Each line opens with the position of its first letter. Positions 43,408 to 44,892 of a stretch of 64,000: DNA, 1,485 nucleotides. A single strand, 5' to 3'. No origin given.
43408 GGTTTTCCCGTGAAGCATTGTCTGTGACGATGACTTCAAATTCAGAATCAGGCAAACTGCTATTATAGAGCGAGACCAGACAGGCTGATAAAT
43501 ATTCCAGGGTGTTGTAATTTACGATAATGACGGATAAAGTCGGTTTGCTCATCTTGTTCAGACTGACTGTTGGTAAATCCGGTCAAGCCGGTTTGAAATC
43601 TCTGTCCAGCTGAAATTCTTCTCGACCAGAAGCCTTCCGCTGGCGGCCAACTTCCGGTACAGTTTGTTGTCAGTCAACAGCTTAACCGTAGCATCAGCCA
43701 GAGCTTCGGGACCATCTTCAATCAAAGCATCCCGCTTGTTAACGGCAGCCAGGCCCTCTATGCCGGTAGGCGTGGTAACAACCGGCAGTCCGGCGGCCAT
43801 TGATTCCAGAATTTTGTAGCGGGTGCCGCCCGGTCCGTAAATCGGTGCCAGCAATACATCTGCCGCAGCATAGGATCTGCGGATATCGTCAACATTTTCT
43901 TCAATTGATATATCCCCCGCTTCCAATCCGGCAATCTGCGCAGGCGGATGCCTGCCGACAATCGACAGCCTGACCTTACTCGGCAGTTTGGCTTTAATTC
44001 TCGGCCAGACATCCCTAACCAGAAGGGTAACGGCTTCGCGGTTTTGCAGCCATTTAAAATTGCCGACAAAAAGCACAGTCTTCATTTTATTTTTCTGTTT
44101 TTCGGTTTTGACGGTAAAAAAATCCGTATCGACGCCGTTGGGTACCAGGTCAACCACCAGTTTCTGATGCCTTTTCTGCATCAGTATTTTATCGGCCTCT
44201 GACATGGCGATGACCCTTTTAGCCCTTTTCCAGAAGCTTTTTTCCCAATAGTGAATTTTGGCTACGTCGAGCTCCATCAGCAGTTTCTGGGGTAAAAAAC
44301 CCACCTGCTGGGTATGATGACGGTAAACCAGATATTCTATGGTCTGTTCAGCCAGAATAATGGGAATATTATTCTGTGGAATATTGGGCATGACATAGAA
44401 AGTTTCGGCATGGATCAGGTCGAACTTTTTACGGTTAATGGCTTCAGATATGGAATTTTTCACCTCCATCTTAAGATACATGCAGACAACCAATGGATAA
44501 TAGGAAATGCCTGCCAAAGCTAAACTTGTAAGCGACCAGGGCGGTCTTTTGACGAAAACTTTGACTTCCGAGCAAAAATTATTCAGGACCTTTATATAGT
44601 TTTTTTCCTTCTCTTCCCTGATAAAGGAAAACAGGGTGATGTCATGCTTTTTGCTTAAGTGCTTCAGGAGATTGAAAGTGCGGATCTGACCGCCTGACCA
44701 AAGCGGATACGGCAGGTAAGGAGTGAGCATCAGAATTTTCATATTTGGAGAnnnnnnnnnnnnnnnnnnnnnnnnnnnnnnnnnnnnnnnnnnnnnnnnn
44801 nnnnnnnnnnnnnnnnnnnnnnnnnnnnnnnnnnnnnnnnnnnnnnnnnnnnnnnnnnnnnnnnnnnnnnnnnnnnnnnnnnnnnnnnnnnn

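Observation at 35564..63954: ~28 kb surface-glycan locus that combines a Und-PP/Wzx route with a polyprenyl-P-sugar/GT-C route (four GT-C enzymes)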

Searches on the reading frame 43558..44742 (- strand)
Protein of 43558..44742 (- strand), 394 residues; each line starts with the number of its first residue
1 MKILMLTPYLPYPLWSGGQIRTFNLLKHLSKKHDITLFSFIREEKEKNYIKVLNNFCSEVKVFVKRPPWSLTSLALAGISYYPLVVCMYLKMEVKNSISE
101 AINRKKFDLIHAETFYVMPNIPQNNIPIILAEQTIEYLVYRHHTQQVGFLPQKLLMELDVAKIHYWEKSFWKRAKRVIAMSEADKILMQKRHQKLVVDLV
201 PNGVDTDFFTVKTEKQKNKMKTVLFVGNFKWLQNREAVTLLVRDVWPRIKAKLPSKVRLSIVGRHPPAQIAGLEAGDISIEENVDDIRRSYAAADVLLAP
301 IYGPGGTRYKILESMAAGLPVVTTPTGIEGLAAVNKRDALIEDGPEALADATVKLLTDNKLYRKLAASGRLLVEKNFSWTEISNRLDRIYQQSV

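Call 4: search_protein_families(library=pfam, proteins=[window:43558-44742:-])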
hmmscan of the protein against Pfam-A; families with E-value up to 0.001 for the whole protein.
window:43558-44742:- (394 aa): 4 families
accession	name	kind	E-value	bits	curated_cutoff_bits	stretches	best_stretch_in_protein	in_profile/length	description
PF13692.12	Glyco_trans_1_4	-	7e-26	91.6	27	1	221-358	2-142/142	Glycosyl transferases group 1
PF00534.26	Glycos_transf_1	-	3.4e-11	43.4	26.4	1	215-370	10-170/172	Glycosyl transferases group 1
PF13439.12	Glyco_transf_4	-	2.2e-10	41.3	28.5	1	16-207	2-169/170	Glycosyltransferase Family 4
PF13524.12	Glyco_trans_1_2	-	1.4e-05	25.5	25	1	277-382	28-138/144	Glycosyl transferase-like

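Call 53: search_protein_families(library=ncbifam, max_evalue=0.00001, proteins=[window:43558-44742:-])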
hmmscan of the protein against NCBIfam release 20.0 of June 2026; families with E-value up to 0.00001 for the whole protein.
window:43558-44742:- (394 aa): 10 families
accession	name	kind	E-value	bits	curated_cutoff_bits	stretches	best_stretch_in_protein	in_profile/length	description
TIGR03087.1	stp1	hypoth_equivalog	2.5e-59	201.4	316.65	1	3-392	1-396/397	TIGR03087 family PEP-CTERM/XrtA system glycosyltransferase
TIGR03088.1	stp2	hypoth_equivalog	6.5e-14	51.8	409.05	1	197-393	162-373/374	TIGR03088 family PEP-CTERM/XrtA system glycosyltransferase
TIGR02149.1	glgA_Coryne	subfamily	1.4e-12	47.4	302.4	1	285-392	275-389/391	glycogen synthase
NF041010.1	glycosy_Agl16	equivalog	1.8e-11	43.5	575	0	137-230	96-189/352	glycosylation protein Agl16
TIGR03999.1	thiol_BshA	equivalog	2.1e-11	43.4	273.7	1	81-392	59-372/375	N-acetyl-alpha-D-glucosaminyl L-malate synthase BshA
NF041876.1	EPS_EpsE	equivalog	1.4e-08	34.4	400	1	286-380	288-383/389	exopolysaccharide biosynthesis GT4 family glycosyltransferase EpsE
TIGR03449.1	mycothiol_MshA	equivalog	2.9e-08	33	462.5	1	174-393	165-403/406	D-inositol-3-phosphate glycosyltransferase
TIGR04047.1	MSMEG_0565_glyc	hypoth_equivalog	5.3e-08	32.3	259.85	0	290-391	273-372/373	MSMEG_0565 family glycosyltransferase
NF053787.1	GlcN_PG_synth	equivalog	3.7e-07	29.3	480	1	168-392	138-358/361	N-acetylglucosaminyl phosphatidylglycerol synthase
TIGR04063.1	stp3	hypoth_equivalog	4.1e-07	29.2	442.05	1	167-392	151-394/397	TIGR04063 family PEP-CTERM/XrtA system glycosyltransferase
